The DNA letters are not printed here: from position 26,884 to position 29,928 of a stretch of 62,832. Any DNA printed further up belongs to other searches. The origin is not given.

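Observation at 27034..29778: Cyanophycin-synthetase homologue with an intact N-domain HxxEH motif but eroded ATP-grasp and Mur-ligase catalytic motifs: candidate pseudo-synthetase or repurposed enzyme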

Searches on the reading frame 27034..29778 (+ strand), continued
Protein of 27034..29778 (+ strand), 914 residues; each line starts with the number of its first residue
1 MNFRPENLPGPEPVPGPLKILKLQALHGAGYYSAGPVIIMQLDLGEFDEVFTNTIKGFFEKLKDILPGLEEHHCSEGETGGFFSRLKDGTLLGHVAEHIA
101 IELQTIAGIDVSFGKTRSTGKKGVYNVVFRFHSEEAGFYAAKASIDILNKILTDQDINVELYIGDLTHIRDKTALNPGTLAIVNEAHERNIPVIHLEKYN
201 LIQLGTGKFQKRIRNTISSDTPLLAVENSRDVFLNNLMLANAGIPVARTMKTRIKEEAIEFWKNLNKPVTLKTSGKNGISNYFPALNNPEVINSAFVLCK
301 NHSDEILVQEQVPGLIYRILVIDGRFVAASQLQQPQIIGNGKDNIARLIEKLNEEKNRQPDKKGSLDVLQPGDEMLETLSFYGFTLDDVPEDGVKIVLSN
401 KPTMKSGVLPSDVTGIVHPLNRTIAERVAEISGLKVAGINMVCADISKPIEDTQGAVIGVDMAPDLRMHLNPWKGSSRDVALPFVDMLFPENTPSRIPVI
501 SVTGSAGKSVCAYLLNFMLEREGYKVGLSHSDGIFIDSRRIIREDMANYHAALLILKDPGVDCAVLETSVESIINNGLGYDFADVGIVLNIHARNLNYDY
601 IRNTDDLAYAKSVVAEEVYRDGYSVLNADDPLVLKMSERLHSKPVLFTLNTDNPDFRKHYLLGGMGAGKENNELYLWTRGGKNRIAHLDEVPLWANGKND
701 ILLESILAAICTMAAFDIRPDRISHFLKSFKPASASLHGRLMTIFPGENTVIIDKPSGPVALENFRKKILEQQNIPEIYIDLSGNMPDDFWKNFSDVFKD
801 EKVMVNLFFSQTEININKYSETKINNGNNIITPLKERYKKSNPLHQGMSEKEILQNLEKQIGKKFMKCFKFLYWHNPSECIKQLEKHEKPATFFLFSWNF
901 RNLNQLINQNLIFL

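Call 6: find_homologous_proteins(query=window:27034-29775:+, max_evalue=1e-10)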
Query window:27034-29775:+ (914 aa): 1812 proteins with E <= 1e-10 among 8000 candidates; the best 120 are listed.
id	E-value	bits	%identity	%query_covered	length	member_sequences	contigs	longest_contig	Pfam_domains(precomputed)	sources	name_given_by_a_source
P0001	0.0e+0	2089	100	100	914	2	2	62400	PF18921.6,PF08245.19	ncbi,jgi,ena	-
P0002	0.0e+0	1751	82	100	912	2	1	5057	PF18921.6,PF08245.19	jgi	jgi:cyanophycin synthetase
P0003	0.0e+0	1736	82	100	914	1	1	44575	PF18921.6,PF08245.19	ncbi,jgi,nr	ncbi:MAG: hypothetical protein K0B37_01895 [Bacteroidales bacterium]|nr:hypothetical protein [Bacter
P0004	0.0e+0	1645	77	100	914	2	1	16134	PF18921.6,PF08245.19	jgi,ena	-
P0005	0.0e+0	1644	77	100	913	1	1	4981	PF18921.6,PF08245.19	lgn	-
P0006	0.0e+0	1641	78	100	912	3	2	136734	PF18921.6,PF08245.19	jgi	jgi:cyanophycin synthetase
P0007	0.0e+0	1613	76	100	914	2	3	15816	PF18921.6,PF08245.19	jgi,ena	-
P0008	0.0e+0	1606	77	100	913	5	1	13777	PF18921.6,PF08245.19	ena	-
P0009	0.0e+0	1345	64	100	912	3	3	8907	PF18921.6,PF08245.19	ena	-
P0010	0.0e+0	1325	63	100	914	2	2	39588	PF18921.6,PF08245.19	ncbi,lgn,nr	ncbi:MAG: hypothetical protein EA393_10785 [Bacteroidetes bacterium]|nr:MAG: hypothetical protein EA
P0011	0.0e+0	1303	61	100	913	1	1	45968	PF18921.6,PF08245.19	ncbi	ncbi:MAG: Mur ligase family protein [Bacteroidales bacterium]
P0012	0.0e+0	1290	60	100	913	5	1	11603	PF18921.6,PF08245.19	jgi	jgi:cyanophycin synthetase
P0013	0.0e+0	1257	60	98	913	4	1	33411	PF18921.6,PF08245.19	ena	-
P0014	8.0e-282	956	49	99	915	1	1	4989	PF18921.6,PF08245.19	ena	-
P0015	2.0e-277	941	48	99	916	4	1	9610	PF18921.6,PF08245.19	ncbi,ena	-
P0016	1.5e-275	935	49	98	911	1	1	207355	PF18921.6,PF08245.19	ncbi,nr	ncbi:MAG: hypothetical protein EA361_08710 [Bacteroidetes bacterium]|nr:MAG: hypothetical protein EA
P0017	9.8e-267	906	46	98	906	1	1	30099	PF18921.6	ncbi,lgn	-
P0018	2.5e-266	904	48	98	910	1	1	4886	PF18921.6,PF08245.19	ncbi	-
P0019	1.1e-264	899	47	98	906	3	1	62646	PF18921.6,PF08245.19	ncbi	-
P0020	1.2e-255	869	46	98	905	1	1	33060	PF18921.6,PF08245.19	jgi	jgi:cyanophycin synthetase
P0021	1.3e-253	862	46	98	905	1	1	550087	PF18921.6,PF08245.19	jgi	jgi:cyanophycin synthetase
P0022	2.0e-220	753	49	79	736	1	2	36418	PF18921.6,PF08245.19,PF08443.17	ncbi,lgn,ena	-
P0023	5.0e-216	738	46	82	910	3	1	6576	PF18921.6,PF08245.19,PF08443.17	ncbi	ncbi:MAG: Mur ligase family protein [Bacteroidales bacterium]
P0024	2.9e-212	726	45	85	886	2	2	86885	PF18921.6,PF02875.27,PF08245.19,PF08443.17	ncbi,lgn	-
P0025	2.9e-210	719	44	86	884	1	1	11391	PF14397.12,PF18921.6,PF02875.27,PF08245.19,PF08443.17,PF02655.20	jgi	jgi:cyanophycin synthetase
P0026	3.5e-208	712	46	86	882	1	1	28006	PF18921.6,PF08245.19,PF08443.17,PF02655.20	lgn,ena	-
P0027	1.1e-207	710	45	85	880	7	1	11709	PF14397.12,PF18921.6,PF02875.27,PF08245.19,PF08443.17,PF02655.20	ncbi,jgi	ncbi:MAG: cyanophycin synthetase [Bacteroidales bacterium]|jgi:cyanophycin synthetase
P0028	1.1e-207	710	45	82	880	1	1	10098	PF18921.6,PF02875.27,PF08245.19,PF08443.17,PF02655.20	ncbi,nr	ncbi:MAG: cyanophycin synthetase [Bacteroidetes bacterium]|nr:cyanophycin synthetase [Bacteroidota b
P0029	3.4e-206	706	46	79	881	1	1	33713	PF14397.12,PF18921.6,PF02875.27,PF08245.19,PF08443.17,PF02655.20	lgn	-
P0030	2.2e-205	703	44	86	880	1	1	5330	PF18921.6,PF02875.27,PF08245.19,PF08443.17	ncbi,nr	ncbi:MAG: cyanophycin synthetase [Bacteroidales bacterium]|nr:cyanophycin synthetase [Bacteroidales 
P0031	1.2e-204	700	43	85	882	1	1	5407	PF18921.6,PF02875.27,PF08245.19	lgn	-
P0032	1.8e-203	696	44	81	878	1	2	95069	PF18921.6,PF02875.27,PF08245.19,PF08443.17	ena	-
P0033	2.2e-203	696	45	82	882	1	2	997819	PF18921.6,PF02875.27,PF08245.19,PF08443.17,PF02655.20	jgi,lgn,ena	-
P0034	5.9e-203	695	46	81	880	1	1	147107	PF18921.6,PF02875.27,PF08245.19,PF08443.17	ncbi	ncbi:MAG: cyanophycin synthetase [Acidobacteriota bacterium]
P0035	1.2e-202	694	45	82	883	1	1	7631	PF18921.6,PF02875.27,PF08245.19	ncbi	-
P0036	7.7e-201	688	45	81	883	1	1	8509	PF18921.6,PF08245.19,PF08443.17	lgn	-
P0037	1.2e-200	687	45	81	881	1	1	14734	PF14397.12,PF18921.6,PF08245.19,PF08443.17,PF02655.20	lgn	-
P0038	6.0e-200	685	45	80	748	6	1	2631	PF18921.6,PF08245.19,PF08443.17,PF02655.20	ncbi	-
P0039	2.5e-199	683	44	82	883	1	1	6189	PF18921.6,PF02875.27,PF08245.19,PF08443.17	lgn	-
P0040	5.9e-199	682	44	82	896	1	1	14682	PF18921.6,PF02875.27,PF08245.19,PF08443.17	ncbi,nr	ncbi:MAG: cyanophycin synthetase [bacterium]|nr:cyanophycin synthetase [bacterium]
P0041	1.1e-198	681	45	81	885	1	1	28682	PF14397.12,PF18921.6,PF02875.27,PF08245.19,PF08443.17,PF02655.20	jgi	jgi:cyanophycin synthetase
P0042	1.5e-198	680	46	81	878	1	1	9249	PF18921.6,PF02875.27,PF08245.19,PF08443.17,PF02655.20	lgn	-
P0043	2.0e-198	680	43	88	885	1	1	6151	PF18921.6,PF02875.27,PF08245.19,PF08443.17,PF02655.20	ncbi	ncbi:MAG: cyanophycin synthetase [Bacteroidota bacterium]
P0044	3.4e-198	679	44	81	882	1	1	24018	PF14397.12,PF18921.6,PF02875.27,PF08245.19,PF08443.17,PF02655.20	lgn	-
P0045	9.4e-198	678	44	85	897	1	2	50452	PF02955.22,PF18921.6,PF02875.27,PF08245.19,PF08443.17,PF02655.20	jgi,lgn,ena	jgi:cyanophycin synthetase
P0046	5.4e-197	675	44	86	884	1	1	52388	PF18921.6,PF02875.27,PF08245.19,PF08443.17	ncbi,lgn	-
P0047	4.0e-196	672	45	81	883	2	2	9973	PF18921.6,PF02875.27,PF08245.19,PF08443.17,PF02655.20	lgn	-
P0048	8.9e-196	671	46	79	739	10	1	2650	PF18921.6,PF08245.19,PF08443.17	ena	-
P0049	9.1e-196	671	45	79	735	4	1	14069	PF18921.6,PF08245.19,PF08443.17,PF02655.20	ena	-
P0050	2.4e-194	666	43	83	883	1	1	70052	PF18921.6,PF02875.27,PF08245.19,PF08443.17,PF02655.20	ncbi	-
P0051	4.8e-194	665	44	82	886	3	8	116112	PF18921.6,PF08245.19,PF08443.17,PF02655.20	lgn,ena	-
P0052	1.5e-193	664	44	81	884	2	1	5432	PF18921.6,PF02875.27,PF08245.19,PF08443.17,PF02655.20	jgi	jgi:cyanophycin synthetase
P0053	6.3e-192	658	43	85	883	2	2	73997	PF18921.6,PF02875.27,PF08245.19,PF08443.17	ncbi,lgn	-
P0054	8.6e-192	658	44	78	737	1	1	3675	PF18921.6,PF08245.19,PF08443.17,PF02655.20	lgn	-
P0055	9.5e-192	658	43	85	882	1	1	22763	PF18921.6,PF13549.12,PF02875.27,PF08245.19,PF08443.17,PF02655.20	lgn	-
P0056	3.1e-191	656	44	80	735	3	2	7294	PF14397.12,PF18921.6,PF08245.19,PF08443.17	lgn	-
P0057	1.2e-190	654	44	81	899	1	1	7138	PF18921.6,PF02875.27,PF08245.19,PF08443.17,PF02655.20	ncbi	-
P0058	2.1e-190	653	43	81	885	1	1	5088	PF14397.12,PF18921.6,PF02875.27,PF08245.19,PF08443.17,PF02655.20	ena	-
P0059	2.6e-190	653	46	78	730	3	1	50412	PF18921.6,PF08245.19,PF08443.17,PF02655.20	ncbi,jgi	-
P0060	3.7e-190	652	44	80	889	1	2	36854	PF18921.6,PF02875.27,PF08245.19,PF08443.17,PF02655.20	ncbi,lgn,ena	-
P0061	3.8e-190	652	44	81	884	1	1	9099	PF18921.6,PF02875.27,PF08245.19,PF08443.17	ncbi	-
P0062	5.5e-190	652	42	84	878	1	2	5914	PF18921.6,PF08245.19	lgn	-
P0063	1.1e-189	651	42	84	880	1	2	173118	PF18921.6,PF02875.27,PF08245.19,PF08443.17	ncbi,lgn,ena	ncbi:MAG: cyanophycin synthetase [Bacteroidota bacterium]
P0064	2.5e-189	650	45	78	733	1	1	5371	PF18921.6,PF08245.19,PF08443.17,PF02655.20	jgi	-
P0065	2.6e-189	650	42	87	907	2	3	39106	PF18921.6,PF02875.27,PF08245.19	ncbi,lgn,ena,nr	ncbi:MAG TPA: cyanophycin synthetase [Thermoanaerobaculia bacterium]|nr:cyanophycin synthetase [Ther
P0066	3.1e-189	649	43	85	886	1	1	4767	PF14397.12,PF18921.6,PF02875.27,PF08245.19,PF08443.17,PF02655.20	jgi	-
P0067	4.3e-189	649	45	78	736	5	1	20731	PF18921.6,PF08245.19,PF08443.17,PF02655.20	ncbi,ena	-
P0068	5.5e-189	649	42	86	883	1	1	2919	PF18921.6,PF02875.27,PF08245.19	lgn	-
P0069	6.0e-189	648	44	77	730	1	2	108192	PF02955.22,PF14397.12,PF18921.6,PF08245.19,PF08443.17,PF02655.20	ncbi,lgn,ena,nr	ncbi:MAG: ATP-grasp domain-containing protein [Bacteroidales bacterium]|nr:ATP-grasp domain-containi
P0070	1.4e-188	647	44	81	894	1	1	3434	PF18921.6,PF02875.27,PF08245.19,PF08443.17,PF02655.20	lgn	-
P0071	1.9e-188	647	45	78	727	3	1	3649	PF18921.6,PF08245.19,PF08443.17,PF02655.20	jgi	-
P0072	2.0e-188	647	41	87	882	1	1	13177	PF18921.6,PF02875.27,PF08245.19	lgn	-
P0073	2.7e-188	646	42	85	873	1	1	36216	PF14397.12,PF18921.6,PF02875.27,PF08245.19,PF02655.20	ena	-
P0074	3.7e-188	646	44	79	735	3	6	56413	PF18921.6,PF08245.19,PF08443.17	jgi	-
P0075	5.8e-188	645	43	78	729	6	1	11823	PF18921.6,PF08245.19,PF08443.17,PF02655.20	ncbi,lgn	-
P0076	1.2e-187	644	44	78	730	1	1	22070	PF14397.12,PF18921.6,PF08245.19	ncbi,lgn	-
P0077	1.3e-187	644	44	81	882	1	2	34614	PF18921.6,PF02875.27,PF08245.19,PF08443.17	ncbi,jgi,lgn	-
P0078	2.2e-187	643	45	78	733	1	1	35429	PF14397.12,PF18921.6,PF08245.19,PF08443.17,PF02655.20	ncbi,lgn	-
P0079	3.2e-187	643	45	78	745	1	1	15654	PF02955.22,PF18921.6,PF08245.19,PF08443.17,PF02655.20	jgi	jgi:cyanophycin synthetase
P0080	3.3e-187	643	42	81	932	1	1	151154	PF18921.6,PF02875.27,PF08245.19,PF08443.17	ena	-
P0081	5.9e-187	642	44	80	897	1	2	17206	PF18921.6,PF13549.12,PF02875.27,PF08245.19,PF08443.17,PF02655.20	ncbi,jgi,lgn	jgi:cyanophycin synthetase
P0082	6.0e-187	642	44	79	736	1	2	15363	PF02955.22,PF14397.12,PF18921.6,PF08245.19,PF08443.17,PF02655.20,PF07478.19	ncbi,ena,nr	ncbi:MAG: hypothetical protein C0594_09160 [Marinilabiliales bacterium]|nr:MAG: hypothetical protein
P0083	7.1e-186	638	43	80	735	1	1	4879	PF18921.6,PF08245.19,PF08443.17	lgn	-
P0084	1.5e-185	637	44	78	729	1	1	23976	PF18921.6,PF08245.19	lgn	-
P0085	1.5e-185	637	43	78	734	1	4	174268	PF14397.12,PF18921.6,PF08245.19,PF08443.17,PF02655.20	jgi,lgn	jgi:cyanophycin synthetase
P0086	1.6e-185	637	42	85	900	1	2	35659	PF18921.6,PF02875.27,PF08245.19,PF08443.17,PF02655.20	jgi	-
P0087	2.9e-185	636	44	79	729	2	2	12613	PF14397.12,PF18921.6,PF08245.19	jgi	jgi:cyanophycin synthetase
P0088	6.0e-185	635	44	79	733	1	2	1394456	PF02955.22,PF18921.6,PF08245.19,PF08443.17,PF02655.20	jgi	-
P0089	1.5e-184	634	43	79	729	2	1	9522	PF18921.6,PF08245.19,PF08443.17,PF02655.20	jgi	-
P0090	2.4e-184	633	45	78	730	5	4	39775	PF18921.6,PF08245.19,PF08443.17,PF02655.20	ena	-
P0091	5.0e-184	632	44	78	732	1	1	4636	PF18921.6,PF08245.19,PF08443.17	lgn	-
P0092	1.6e-183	630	44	78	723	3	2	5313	PF18921.6,PF08245.19,PF08443.17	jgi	-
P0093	2.7e-183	630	42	85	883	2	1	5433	PF18921.6,PF08245.19,PF08443.17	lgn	-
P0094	3.8e-183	629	44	77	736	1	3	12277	PF18921.6,PF08245.19,PF08443.17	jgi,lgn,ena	-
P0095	5.3e-183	629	45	78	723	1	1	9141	PF18921.6,PF08245.19,PF08443.17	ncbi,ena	-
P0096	3.3e-182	626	41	85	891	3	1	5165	PF18921.6,PF02875.27,PF08245.19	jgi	-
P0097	4.9e-182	626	44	77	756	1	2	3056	PF02955.22,PF14397.12,PF18921.6,PF08245.19,PF02655.20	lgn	-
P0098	1.2e-180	621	44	78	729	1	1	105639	PF02955.22,PF18921.6,PF08245.19,PF08443.17,PF02655.20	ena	-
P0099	1.8e-179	617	42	78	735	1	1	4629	PF18921.6,PF08245.19,PF08443.17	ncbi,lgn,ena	-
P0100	1.8e-178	614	42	78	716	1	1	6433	PF14397.12,PF18921.6,PF08245.19,PF08443.17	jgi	jgi:cyanophycin synthetase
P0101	7.1e-178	612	43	78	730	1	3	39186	PF18921.6,PF08245.19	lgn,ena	-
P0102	7.8e-178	612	41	79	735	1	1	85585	PF18921.6,PF08245.19,PF08443.17,PF02655.20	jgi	jgi:cyanophycin synthetase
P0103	1.7e-177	611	43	78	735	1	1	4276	PF18921.6,PF08245.19,PF08443.17,PF02655.20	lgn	-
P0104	1.8e-177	610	42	78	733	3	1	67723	PF18921.6,PF08245.19,PF08443.17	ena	-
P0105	2.5e-177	610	44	75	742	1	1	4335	PF02955.22,PF18921.6,PF08245.19,PF08443.17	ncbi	ncbi:MAG: cyanophycin synthetase [bacterium]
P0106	4.0e-176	606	44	76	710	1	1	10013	PF18921.6,PF08245.19,PF08443.17,PF02655.20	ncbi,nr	ncbi:MAG: Mur ligase family protein, partial [Negativicutes bacterium]|nr:Mur ligase family protein 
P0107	6.6e-176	605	42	78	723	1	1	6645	PF14397.12,PF18921.6,PF08245.19,PF08443.17,PF02655.20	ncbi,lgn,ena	-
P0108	2.0e-175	604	42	79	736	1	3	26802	PF02955.22,PF14397.12,PF18921.6,PF08443.17,PF02655.20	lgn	-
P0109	2.2e-175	604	43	77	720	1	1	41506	PF18921.6,PF08245.19,PF08443.17,PF02655.20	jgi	jgi:cyanophycin synthetase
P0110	3.2e-175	603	44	79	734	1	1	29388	PF02955.22,PF14397.12,PF18921.6,PF08245.19,PF08443.17,PF02655.20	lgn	-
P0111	3.5e-175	603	42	78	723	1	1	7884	PF02955.22,PF18921.6,PF08245.19,PF08443.17,PF02655.20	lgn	-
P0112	1.6e-173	597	42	79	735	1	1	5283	PF18921.6,PF08245.19,PF08443.17,PF02655.20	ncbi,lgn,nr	ncbi:MAG: ATP-grasp domain-containing protein [Bacteroidia bacterium]|nr:ATP-grasp domain-containing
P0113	1.9e-173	597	43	75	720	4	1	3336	PF18921.6,PF08443.17,PF02655.20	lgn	-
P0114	1.5e-172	594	39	85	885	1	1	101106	PF18921.6,PF02875.27,PF08245.19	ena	-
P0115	3.6e-172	593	42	79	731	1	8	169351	PF02955.22,PF14397.12,PF14398.12,PF18921.6,PF08245.19,PF08443.17,PF02655.20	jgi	jgi:cyanophycin synthetase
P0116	5.2e-172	592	42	78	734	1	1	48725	PF02955.22,PF14397.12,PF18921.6,PF08245.19,PF08443.17,PF02655.20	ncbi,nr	ncbi:MAG: Mur ligase family protein [Bacteroidales bacterium]|nr:Mur ligase family protein [Bacteroi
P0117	7.3e-172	592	43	77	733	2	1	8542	PF18921.6,PF08443.17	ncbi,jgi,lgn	-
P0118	7.7e-172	592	44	75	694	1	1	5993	PF02955.22,PF18921.6,PF08245.19,PF08443.17,PF02655.20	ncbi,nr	ncbi:MAG: Mur ligase family protein, partial [Candidatus Cloacimonetes bacterium]|nr:Mur ligase fami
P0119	4.7e-171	589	43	79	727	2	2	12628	PF02955.22,PF14397.12,PF18921.6,PF08245.19,PF08443.17,PF02655.20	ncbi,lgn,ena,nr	ncbi:MAG: ATP-grasp domain-containing protein [Candidatus Cloacimonetes bacterium]|nr:ATP-grasp doma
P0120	8.5e-171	588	42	78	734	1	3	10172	PF18921.6,PF08443.17,PF02655.20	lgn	-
